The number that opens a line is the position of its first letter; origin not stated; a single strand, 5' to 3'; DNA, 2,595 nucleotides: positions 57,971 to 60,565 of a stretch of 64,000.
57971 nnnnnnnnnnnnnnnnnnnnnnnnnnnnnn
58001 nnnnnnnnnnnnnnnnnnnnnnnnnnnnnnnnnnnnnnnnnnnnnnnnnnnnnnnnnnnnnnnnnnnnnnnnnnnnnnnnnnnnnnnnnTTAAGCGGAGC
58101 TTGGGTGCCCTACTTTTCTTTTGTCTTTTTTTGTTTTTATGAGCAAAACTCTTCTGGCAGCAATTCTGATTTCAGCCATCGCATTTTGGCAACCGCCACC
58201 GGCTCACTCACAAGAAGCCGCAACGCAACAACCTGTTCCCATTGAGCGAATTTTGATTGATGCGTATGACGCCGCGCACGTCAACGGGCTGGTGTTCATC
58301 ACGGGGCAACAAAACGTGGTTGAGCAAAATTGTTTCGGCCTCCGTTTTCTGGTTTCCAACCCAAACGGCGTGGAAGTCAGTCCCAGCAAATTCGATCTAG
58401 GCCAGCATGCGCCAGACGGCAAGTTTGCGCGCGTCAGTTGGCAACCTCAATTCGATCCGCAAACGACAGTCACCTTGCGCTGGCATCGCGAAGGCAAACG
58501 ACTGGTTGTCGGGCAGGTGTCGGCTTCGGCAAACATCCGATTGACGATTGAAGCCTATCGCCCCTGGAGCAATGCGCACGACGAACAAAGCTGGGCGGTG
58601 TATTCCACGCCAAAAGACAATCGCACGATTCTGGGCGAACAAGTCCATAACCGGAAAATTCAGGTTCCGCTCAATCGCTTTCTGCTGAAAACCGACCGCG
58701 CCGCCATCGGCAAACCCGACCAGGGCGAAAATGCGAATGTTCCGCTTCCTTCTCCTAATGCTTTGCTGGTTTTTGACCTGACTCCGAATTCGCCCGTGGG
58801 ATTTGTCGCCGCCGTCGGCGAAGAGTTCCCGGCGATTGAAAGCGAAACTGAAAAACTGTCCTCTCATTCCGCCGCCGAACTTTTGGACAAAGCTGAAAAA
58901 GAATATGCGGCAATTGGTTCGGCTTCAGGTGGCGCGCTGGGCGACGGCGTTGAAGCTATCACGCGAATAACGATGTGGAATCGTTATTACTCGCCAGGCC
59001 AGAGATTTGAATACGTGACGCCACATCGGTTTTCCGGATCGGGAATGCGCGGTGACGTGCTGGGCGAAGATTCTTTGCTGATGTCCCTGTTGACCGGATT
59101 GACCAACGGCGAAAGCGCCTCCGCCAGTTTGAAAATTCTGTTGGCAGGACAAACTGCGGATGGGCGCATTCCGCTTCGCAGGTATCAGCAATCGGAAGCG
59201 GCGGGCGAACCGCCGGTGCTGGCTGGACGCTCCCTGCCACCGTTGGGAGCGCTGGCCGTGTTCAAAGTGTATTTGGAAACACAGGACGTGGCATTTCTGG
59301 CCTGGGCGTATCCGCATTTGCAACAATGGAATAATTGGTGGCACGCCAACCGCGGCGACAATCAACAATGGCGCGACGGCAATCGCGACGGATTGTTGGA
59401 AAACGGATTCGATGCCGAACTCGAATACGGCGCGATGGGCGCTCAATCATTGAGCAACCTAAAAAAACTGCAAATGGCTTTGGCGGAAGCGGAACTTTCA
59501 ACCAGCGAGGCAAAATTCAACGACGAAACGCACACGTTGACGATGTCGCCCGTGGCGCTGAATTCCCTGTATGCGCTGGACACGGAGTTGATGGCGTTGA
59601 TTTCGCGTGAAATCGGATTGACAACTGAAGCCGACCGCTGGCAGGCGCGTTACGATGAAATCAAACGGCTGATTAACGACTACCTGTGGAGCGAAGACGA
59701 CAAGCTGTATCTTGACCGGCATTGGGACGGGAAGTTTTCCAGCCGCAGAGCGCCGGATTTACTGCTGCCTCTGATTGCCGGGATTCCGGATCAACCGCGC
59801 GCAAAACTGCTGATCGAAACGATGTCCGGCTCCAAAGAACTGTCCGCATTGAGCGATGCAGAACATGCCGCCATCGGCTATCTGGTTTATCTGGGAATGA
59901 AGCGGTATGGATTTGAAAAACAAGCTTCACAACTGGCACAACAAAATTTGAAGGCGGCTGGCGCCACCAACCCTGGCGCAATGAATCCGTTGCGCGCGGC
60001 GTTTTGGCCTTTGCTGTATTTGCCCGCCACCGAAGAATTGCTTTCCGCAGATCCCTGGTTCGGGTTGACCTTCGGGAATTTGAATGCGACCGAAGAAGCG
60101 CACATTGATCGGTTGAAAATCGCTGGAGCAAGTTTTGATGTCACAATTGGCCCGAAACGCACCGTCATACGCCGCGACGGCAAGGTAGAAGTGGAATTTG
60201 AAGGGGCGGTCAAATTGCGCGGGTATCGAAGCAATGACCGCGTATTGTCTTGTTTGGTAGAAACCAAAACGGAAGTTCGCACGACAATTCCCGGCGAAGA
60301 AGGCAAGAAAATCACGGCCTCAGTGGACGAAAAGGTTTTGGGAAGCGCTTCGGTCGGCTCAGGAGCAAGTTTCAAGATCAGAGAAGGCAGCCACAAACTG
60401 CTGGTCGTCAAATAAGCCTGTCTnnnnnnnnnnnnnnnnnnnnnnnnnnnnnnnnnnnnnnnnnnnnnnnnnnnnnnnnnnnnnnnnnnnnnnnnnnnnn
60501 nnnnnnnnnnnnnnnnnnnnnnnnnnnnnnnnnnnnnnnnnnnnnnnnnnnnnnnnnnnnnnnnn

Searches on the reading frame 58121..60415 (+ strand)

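Call 67: search_protein_families(library=pfam, proteins=[window:58121-60415:+], max_evalue=0.00001)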
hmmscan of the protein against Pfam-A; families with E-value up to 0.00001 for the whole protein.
window:58121-60415:+ (764 aa): 2 families
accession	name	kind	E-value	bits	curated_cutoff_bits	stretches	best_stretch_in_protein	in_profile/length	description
PF22422.2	MGH1-like_GH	-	8e-25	88.6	27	1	332-575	23-271/356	Mannosylglycerate hydrolase MGH1-like glycoside hydrolase domain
PF01204.24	Trehalase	-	1.5e-12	47.6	21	1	370-577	178-408/512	Trehalase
